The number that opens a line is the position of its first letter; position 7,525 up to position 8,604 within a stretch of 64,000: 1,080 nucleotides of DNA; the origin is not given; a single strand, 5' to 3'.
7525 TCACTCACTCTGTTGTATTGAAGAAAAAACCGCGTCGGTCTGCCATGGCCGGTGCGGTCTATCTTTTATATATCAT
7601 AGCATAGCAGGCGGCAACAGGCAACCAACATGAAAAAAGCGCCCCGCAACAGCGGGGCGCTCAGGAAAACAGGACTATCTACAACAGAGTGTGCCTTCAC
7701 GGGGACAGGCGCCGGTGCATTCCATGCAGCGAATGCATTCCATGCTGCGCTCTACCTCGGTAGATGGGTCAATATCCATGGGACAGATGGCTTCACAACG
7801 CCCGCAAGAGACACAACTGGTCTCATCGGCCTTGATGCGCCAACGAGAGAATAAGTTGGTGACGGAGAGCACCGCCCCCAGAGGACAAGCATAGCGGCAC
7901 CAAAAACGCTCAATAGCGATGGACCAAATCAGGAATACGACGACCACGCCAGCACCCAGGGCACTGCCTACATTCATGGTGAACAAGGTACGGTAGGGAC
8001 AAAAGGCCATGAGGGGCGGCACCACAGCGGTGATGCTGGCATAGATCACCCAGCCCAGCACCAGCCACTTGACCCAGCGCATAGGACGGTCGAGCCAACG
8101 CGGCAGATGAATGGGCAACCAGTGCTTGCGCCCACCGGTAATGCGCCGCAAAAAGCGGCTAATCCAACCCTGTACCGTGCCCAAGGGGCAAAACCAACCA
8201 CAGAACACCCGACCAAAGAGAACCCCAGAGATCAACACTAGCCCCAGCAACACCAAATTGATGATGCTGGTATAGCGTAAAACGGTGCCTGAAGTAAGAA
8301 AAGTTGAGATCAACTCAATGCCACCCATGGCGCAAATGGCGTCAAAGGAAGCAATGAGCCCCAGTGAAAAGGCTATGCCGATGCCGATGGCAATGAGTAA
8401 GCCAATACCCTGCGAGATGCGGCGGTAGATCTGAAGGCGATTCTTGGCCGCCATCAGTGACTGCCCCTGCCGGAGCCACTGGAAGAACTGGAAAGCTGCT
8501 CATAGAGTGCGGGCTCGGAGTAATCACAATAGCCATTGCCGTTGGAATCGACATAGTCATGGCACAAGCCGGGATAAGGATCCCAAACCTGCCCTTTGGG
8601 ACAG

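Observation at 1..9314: Complex-I-like group 4 [NiFe] hydrogenase operon with an unusual 5' module (NapH-type polyferredoxin + Tat-exported Cys-rich repeat protein)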

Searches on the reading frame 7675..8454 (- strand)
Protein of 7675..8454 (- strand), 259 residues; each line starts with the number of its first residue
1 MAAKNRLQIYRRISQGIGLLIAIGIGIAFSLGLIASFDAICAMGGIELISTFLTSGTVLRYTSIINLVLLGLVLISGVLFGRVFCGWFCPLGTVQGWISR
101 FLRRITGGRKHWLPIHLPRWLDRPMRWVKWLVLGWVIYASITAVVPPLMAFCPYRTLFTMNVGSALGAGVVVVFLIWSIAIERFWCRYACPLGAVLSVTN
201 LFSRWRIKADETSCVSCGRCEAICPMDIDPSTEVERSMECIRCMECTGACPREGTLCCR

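Call 4: search_protein_families(library=pfam, proteins=[window:7675-8454:-], max_evalue=0.01)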
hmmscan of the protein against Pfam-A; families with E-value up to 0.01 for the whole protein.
window:7675-8454:- (259 aa): 14 families
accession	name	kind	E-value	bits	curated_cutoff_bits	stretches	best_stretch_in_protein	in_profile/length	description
PF12801.12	Fer4_5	-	1.6e-17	63.6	22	2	67-106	6-45/48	4Fe-4S binding domain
PF13187.11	Fer4_9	-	4e-08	33.6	27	2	214-253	2-50/52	4Fe-4S dicluster domain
PF12838.12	Fer4_7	-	1e-06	29.5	27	1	186-228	8-52/52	4Fe-4S dicluster domain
PF13534.11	Fer4_17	-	9.4e-06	26.5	22.2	1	212-229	44-61/61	4Fe-4S dicluster domain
PF13237.11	Fer4_10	-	1.2e-05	25.6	25.5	1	207-251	2-53/53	4Fe-4S dicluster domain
PF00037.32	Fer4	-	1.9e-05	24.7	21.1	1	209-227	3-21/24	4Fe-4S binding domain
PF12800.12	Fer4_4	-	0.00013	22.4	24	0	213-227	3-17/17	4Fe-4S binding domain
PF25160.1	LdpA_Fe-S-bd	-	0.00025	21.2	27.6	1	186-227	9-41/49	LdpA Fe-S cluster-binding domain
PF12837.12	Fer4_6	-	0.00032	20.9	25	1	208-227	3-22/24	4Fe-4S binding domain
PF12797.12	Fer4_2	-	0.00053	20.2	24.5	1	205-225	1-21/22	4Fe-4S binding domain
PF14697.11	Fer4_21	-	0.00058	20.4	35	1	186-226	14-53/59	4Fe-4S dicluster domain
PF13746.11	Fer4_18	-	0.00061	20.4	27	1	208-250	55-95/114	4Fe-4S dicluster domain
PF17179.9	Fer4_22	-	0.0012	20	27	1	200-228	67-95/95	4Fe-4S dicluster domain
PF13183.11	Fer4_8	-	0.0066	17.4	27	0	212-228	52-68/68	4Fe-4S dicluster domain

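Call 5: search_protein_families(library=ncbifam, proteins=[window:7675-8454:-], max_evalue=0.01)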
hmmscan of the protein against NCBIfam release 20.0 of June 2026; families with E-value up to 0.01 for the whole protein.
window:7675-8454:- (259 aa): 17 families
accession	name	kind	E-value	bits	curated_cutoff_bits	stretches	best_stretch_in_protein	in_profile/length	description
TIGR02163.1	napH_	subfamily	4.9e-23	81.9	213.05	1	36-253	30-249/255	NapH/MauN family ferredoxin-type protein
NF007013.0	PRK09477.1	equivalog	1.6e-17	63.5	234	1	4-252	21-271/286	quinol dehydrogenase ferredoxin subunit NapH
NF046105.1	TransRegNosR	equivalog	4.1e-14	51.8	1000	1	67-247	482-662/680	transcriptional regulator NosR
TIGR02745.1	ccoG_rdxA_fixG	equivalog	7e-09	35.1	316.7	2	61-198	54-196/435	cytochrome c oxidase accessory protein CcoG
NF058577.1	FdxA_fam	equivalog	1.5e-07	31.5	65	1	186-227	15-51/52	4Fe-4S ferredoxin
TIGR04395.1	cutC_activ_rSAM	equivalog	4.9e-06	26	360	1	204-253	46-101/309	choline TMA-lyase-activating enzyme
NF043039.1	HgcAB_like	equivalog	5.7e-06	26.2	285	1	129-253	213-347/350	HgcAB-like fusion protein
NF038196.1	ferrodoxin_EFR1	subfamily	1.6e-05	25.1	75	1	207-253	180-227/242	EFR1 family ferrodoxin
NF007382.0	PRK09898.1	equivalog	2.3e-05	24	213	1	186-252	131-195/208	ferredoxin-like protein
TIGR04105.1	FeFe_hydrog_B1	subfamily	0.00055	18.7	450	1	186-226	166-202/462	monomeric [FeFe] hydrogenase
NF040864.1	HgcB_ferredoxin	equivalog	0.00096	18.9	99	1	208-251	10-57/93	mercury methylation ferredoxin HgcB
NF042909.1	FMH_DH_FwdF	exception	0.0017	17.5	375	1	180-253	227-309/336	tungsten-dependent formylmethanofuran dehydrogenase subunit FwdF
NF045874.1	Vhu_polyferre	exception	0.0018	17.1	600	1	186-252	38-101/381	F420-non-reducing hydrogenase associated-polyferredoxin VhuB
NF009053.0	PRK12387.1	subfamily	0.0021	17.8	204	1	186-227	46-88/180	formate hydrogenlyase complex iron-sulfur subunit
TIGR02066.1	dsrB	equivalog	0.0044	16.1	341.5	1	188-230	191-233/341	dissimilatory-type sulfite reductase subunit beta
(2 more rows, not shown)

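Call 27: find_homologous_proteins(query=window:7675-8454:-)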
Query window:7675-8454:- (259 aa): 352 proteins with E <= 0.001 among 3218 candidates; the best 120 are listed.
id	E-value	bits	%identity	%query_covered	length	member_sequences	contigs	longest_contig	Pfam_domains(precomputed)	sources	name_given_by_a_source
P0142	1.2e-171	587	100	100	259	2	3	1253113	PF12801.13,PF00037.33,PF12838.13,PF13534.12,PF13237.12,PF13187.12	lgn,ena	-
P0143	5.9e-88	313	57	94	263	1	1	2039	PF12801.13,PF12837.13,PF13746.12,PF13237.12,PF13187.12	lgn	-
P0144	1.5e-85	305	55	95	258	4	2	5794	PF14697.12,PF12801.13,PF13237.12,PF13187.12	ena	-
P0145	3.1e-84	301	54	98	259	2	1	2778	PF12801.13,PF00037.33,PF13237.12,PF13187.12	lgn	-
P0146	1.0e-81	292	53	97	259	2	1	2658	PF12801.13,PF00037.33,PF13237.12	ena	-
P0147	1.5e-81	292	54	98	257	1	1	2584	PF14697.12,PF12801.13,PF13237.12,PF13187.12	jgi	-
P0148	1.1e-80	289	54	89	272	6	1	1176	PF12801.13,PF12797.13,PF12837.13,PF00037.33,PF13237.12,PF13187.12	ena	-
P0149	3.0e-80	287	52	97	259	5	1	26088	PF12801.13,PF00037.33,PF13237.12,PF13187.12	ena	-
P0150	8.7e-80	286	53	99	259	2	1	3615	PF12801.13,PF00037.33,PF13237.12,PF13187.12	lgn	-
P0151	1.9e-79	285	55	85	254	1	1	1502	PF12801.13,PF13237.12,PF13187.12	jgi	jgi:polyferredoxin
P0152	9.6e-77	276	53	92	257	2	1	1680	PF12801.13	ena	-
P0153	1.0e-76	276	53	91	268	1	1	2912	PF12801.13,PF00037.33,PF12838.13,PF13237.12,PF13187.12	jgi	jgi:polyferredoxin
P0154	2.5e-76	275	51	93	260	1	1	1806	PF14697.12,PF12801.13,PF00037.33,PF12838.13,PF13237.12,PF13187.12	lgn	-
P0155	7.0e-76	273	52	99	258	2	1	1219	PF12801.13,PF00037.33,PF13237.12,PF13187.12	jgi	jgi:polyferredoxin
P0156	9.5e-76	273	55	83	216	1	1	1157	PF12801.13,PF12797.13,PF00037.33,PF13237.12,PF13187.12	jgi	jgi:polyferredoxin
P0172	1.7e-61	226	47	94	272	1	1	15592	PF12801.13,PF12837.13,PF00037.33,PF13746.12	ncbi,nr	ncbi:MAG: 4Fe-4S binding protein [Anaerolineae bacterium]|nr:4Fe-4S binding protein [Anaerolineae ba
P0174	5.5e-61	224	48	85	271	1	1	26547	PF12801.13,PF12797.13,PF12837.13,PF00037.33,PF13746.12,PF12838.13,PF13187.12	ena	-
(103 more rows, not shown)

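Call 29: find_encoding_contigs(protein=P0149, flank=6000, max_places=2)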
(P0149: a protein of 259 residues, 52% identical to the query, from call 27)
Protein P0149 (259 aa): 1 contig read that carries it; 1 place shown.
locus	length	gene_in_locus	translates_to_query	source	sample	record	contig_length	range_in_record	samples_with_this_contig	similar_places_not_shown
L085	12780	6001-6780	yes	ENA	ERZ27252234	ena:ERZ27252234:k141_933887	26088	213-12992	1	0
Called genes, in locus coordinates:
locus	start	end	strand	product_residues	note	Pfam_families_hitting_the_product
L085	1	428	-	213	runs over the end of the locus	?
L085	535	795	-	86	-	-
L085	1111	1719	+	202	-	PF00440:TetR_N, PF21597:TetR_C_43 (faint), PF16925:TetR_C_13 (weak)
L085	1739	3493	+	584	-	PF00664:ABC_membrane, PF00005:ABC_tran, PF02463:SMC_N (faint)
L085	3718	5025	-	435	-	PF14516:AAA_35, PF13191:AAA_16 (faint), PF13401:AAA_22 (weak), PF20702:nSTAND2 (weak)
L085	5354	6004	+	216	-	PF27309:MJ0753_N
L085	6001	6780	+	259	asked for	PF13187:Fer4_9 (faint), PF12801:Fer4_5, PF00037:Fer4 (weak), PF13237:Fer4_10 (weak)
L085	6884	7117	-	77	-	PF04964:Flp_Fap (weak)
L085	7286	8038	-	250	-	-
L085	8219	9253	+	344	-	PF13810:DUF4185 (weak)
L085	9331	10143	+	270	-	PF01261:AP_endonuc_2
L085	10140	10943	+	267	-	PF01261:AP_endonuc_2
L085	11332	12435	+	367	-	PF00155:Aminotran_1_2, PF01041:DegT_DnrJ_EryC1, PF01212:Beta_elim_lyase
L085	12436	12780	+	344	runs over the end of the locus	PF01408:GFO_IDH_MocA, PF22725:GFO_IDH_MocA_C3 (weak)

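Call 30: find_encoding_contigs(protein=P0174, flank=6000, max_places=2)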
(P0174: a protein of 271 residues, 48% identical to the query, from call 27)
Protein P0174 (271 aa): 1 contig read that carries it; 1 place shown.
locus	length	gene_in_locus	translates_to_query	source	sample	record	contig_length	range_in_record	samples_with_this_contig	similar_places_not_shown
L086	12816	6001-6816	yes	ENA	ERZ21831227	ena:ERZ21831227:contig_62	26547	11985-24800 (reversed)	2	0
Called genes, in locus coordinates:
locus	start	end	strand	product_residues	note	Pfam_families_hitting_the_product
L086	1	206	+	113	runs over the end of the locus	PF01934:HepT-like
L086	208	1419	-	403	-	-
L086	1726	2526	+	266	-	PF10613:Lig_chan-Glu_bd, PF00497:SBP_bac_3, PF04069:OpuAC (faint)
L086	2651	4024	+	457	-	PF00528:BPD_transp_1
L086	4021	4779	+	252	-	PF00005:ABC_tran, PF09818:ABC_ATPase (faint), PF13191:AAA_16 (faint), PF13401:AAA_22 (weak), PF13304:AAA_21, PF02463:SMC_N (weak)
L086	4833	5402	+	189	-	PF02525:Flavodoxin_2, PF03358:FMN_red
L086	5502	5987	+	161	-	PF27309:MJ0753_N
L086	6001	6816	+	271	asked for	PF12838:Fer4_7 (faint), PF13187:Fer4_9 (faint), PF12801:Fer4_5, PF13746:Fer4_18 (faint), PF12801:Fer4_5, PF00037:Fer4 (weak), PF12797:Fer4_2 (weak), PF12837:Fer4_6 (weak)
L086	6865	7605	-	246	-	PF07191:Zn_ribbon_6 (faint), PF17032:Zn_ribbon_15 (faint), PF18912:DZR_2 (faint), PF13240:Zn_Ribbon_1 (faint), PF12773:DZR, PF13248:Zn_ribbon_3 (weak)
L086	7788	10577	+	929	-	PF00005:ABC_tran (faint), PF02463:SMC_N (faint), PF03193:RsgA_GTPase (faint), PF13191:AAA_16 (faint), PF13304:AAA_21 (faint), PF13555:AAA_29 (faint), PF17760:UvrA_inter, PF17755:UvrA_DNA-bind, +2 more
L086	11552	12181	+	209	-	-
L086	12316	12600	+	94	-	-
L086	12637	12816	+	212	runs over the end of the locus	PF00005:ABC_tran, PF13304:AAA_21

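Call 31: find_encoding_contigs(protein=P0172, flank=6000, max_places=2)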
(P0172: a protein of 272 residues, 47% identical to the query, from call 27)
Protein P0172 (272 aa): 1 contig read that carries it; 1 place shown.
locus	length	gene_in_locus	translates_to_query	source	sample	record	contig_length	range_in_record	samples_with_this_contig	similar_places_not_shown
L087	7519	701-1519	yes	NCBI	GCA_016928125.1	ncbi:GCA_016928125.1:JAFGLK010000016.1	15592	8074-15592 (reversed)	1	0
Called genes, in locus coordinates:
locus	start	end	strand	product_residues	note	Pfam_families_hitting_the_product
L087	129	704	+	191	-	PF27309:MJ0753_N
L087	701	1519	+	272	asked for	PF00037:Fer4 (faint), PF12801:Fer4_5, PF12837:Fer4_6 (weak), PF13746:Fer4_18 (weak)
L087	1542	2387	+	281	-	PF12801:Fer4_5, PF13237:Fer4_10 (weak)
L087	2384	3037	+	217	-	-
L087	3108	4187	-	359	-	-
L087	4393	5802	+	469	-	PF13378:MR_MLE_C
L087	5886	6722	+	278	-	PF01261:AP_endonuc_2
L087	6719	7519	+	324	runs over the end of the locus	PF01408:GFO_IDH_MocA, PF22725:GFO_IDH_MocA_C3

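Call 55: find_related_loci(query=A3, collection=metagenome_contigs, flank=6000)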
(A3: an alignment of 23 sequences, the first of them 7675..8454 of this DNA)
Query A3 (259 aa) in metagenome_contigs; peptide patterns used: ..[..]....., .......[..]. (x = any residue, [..] = any of these).
600 stretches matched a pattern (row limit reached: there are more); 552 encode a relative of the query (tblastn E <= 1e-3); the best 80 are kept; 80 distinct loci.
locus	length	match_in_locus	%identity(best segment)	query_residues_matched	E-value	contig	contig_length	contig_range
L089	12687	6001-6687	43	36-256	1e-55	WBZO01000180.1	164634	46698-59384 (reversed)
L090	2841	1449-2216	38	11-256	1e-53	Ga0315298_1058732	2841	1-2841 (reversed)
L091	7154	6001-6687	41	36-256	2e-53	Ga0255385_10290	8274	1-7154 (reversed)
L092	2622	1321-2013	39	36-259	3e-53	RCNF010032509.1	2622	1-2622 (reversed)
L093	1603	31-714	39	36-256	1e-53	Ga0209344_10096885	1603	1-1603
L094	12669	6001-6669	36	36-256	5e-46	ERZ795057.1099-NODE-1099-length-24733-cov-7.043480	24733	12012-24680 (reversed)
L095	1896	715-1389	37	35-256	3e-46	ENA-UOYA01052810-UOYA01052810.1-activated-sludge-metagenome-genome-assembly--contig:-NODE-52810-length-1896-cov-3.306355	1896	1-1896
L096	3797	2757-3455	38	24-256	7e-45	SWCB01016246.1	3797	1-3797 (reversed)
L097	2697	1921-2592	42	35-256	7e-45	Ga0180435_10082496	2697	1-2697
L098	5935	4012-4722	39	20-256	9e-45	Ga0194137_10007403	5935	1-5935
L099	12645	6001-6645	36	36-251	1e-43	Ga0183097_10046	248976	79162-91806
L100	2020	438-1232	34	6-259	5e-44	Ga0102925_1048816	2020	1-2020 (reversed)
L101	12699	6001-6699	36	24-256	1e-42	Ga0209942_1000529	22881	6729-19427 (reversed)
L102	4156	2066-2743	39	34-256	1e-42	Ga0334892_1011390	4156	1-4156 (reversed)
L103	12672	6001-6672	39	35-256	1e-42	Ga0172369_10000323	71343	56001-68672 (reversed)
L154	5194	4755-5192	49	4-148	8e-31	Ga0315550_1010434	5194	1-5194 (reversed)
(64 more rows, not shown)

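Call 58: find_encoding_contigs(protein=P0144, flank=5000, max_places=2)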
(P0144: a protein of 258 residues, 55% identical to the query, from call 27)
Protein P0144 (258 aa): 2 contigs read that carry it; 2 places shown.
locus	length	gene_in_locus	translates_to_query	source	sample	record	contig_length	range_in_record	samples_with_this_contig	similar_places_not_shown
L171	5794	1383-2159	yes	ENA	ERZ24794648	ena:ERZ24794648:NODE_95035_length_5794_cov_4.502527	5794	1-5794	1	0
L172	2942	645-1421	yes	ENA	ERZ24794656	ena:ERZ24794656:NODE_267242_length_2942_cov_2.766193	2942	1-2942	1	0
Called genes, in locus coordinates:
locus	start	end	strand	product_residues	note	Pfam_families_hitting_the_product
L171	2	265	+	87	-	?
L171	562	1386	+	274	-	PF00036:EF-hand_1 (faint), PF13405:EF-hand_6 (faint), PF27309:MJ0753_N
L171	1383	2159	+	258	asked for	PF12801:Fer4_5, PF14697:Fer4_21 (faint), PF12801:Fer4_5, PF13237:Fer4_10 (weak), PF13187:Fer4_9 (weak)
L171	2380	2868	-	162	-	-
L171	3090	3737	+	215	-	-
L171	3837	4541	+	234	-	PF00072:Response_reg, PF00486:Trans_reg_C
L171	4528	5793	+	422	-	?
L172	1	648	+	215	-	?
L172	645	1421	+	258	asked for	PF12801:Fer4_5, PF14697:Fer4_21 (faint), PF12801:Fer4_5, PF13237:Fer4_10 (weak), PF13187:Fer4_9 (weak)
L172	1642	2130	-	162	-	-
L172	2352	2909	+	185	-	-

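Call 74: search_solved_structures(query=window:7675-8454:-, max_evalue=0.01)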
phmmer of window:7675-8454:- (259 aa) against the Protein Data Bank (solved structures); distinct sequences matched with E-value up to 0.01: 4.
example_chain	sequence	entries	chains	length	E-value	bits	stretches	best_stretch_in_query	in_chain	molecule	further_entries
5t5i_F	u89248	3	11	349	2.2e-07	33.5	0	203-227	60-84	Tungsten formylmethanofuran dehydrogenase subunit fwdF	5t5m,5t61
9sw6_H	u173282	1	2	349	4.5e-07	32.5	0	204-227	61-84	Tungsten formylmethanofuran dehydrogenase, subunit F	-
1fca_A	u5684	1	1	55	0.0059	19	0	212-253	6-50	FERREDOXIN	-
7npa_A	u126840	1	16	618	0.0086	18.5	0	210-254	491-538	Coenzyme F420-dependent sulfite reductase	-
